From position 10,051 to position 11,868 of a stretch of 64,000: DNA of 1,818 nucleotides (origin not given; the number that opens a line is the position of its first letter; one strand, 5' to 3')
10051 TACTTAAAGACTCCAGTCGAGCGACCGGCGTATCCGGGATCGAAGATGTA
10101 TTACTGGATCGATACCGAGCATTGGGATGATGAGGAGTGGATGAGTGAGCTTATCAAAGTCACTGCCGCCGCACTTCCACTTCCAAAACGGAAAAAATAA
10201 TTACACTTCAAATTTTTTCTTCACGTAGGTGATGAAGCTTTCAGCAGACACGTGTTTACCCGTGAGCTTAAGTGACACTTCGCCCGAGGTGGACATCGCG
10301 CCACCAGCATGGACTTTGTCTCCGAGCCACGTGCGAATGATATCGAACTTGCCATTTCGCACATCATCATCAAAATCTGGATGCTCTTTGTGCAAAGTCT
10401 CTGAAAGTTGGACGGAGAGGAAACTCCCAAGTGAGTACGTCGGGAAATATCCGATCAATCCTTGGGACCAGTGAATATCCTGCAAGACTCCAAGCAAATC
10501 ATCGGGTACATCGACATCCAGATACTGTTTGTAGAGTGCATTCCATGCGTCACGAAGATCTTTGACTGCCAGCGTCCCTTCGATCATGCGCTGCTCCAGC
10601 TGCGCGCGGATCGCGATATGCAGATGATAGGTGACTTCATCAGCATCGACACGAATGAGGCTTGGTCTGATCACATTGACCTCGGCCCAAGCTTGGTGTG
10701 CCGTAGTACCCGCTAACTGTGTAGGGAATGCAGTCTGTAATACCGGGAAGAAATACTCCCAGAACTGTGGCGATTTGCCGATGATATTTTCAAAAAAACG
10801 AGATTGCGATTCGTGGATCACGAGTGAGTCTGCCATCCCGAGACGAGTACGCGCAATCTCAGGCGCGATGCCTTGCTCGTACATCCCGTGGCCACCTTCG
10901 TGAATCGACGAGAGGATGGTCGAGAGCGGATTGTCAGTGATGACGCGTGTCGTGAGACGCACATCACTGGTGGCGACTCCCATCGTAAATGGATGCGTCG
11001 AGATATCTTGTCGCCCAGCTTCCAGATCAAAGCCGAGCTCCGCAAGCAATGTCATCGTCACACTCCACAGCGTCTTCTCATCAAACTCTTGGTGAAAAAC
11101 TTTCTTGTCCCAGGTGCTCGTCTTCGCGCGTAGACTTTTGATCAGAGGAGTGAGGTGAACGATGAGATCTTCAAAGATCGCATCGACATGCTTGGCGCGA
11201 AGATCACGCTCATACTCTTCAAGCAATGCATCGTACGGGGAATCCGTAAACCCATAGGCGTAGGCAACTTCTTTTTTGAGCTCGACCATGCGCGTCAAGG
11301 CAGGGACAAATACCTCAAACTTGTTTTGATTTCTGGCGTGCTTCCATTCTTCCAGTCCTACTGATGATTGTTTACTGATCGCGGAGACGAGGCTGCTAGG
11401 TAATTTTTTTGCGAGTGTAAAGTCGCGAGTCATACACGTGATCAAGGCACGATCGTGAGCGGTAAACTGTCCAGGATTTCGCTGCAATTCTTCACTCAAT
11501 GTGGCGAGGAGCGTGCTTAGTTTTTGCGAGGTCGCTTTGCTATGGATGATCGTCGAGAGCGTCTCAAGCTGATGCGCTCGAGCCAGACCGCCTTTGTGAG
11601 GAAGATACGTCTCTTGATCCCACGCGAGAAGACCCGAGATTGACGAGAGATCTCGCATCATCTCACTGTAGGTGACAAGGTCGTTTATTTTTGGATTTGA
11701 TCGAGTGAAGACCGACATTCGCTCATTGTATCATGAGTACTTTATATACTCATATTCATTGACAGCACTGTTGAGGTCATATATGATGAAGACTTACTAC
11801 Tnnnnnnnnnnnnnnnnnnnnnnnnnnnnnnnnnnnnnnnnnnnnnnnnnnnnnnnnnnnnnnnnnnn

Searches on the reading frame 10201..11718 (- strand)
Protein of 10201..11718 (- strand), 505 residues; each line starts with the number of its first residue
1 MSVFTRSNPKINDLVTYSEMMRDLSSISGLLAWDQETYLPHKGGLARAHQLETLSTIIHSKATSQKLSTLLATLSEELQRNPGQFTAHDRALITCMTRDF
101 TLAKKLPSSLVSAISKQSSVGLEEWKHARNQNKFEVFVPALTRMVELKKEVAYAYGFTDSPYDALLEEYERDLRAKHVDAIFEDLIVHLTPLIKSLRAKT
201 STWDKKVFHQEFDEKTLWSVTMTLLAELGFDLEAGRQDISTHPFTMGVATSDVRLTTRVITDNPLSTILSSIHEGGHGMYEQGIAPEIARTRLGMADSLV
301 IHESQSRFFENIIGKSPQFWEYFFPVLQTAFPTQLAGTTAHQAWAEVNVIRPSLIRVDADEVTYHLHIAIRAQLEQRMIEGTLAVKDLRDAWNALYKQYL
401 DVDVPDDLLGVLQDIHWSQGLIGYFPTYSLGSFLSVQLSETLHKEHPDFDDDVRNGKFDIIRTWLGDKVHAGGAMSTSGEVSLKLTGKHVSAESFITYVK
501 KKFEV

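Call 50: search_protein_families(library=pfam, proteins=[window:10201-11718:-], max_evalue=0.00001)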
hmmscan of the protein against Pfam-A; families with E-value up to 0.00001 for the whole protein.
window:10201-11718:- (505 aa): 1 family
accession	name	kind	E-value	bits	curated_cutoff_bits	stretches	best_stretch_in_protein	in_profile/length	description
PF02074.21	Peptidase_M32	-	1.8e-160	535.3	25.1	1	16-503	4-489/489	Carboxypeptidase Taq (M32) metallopeptidase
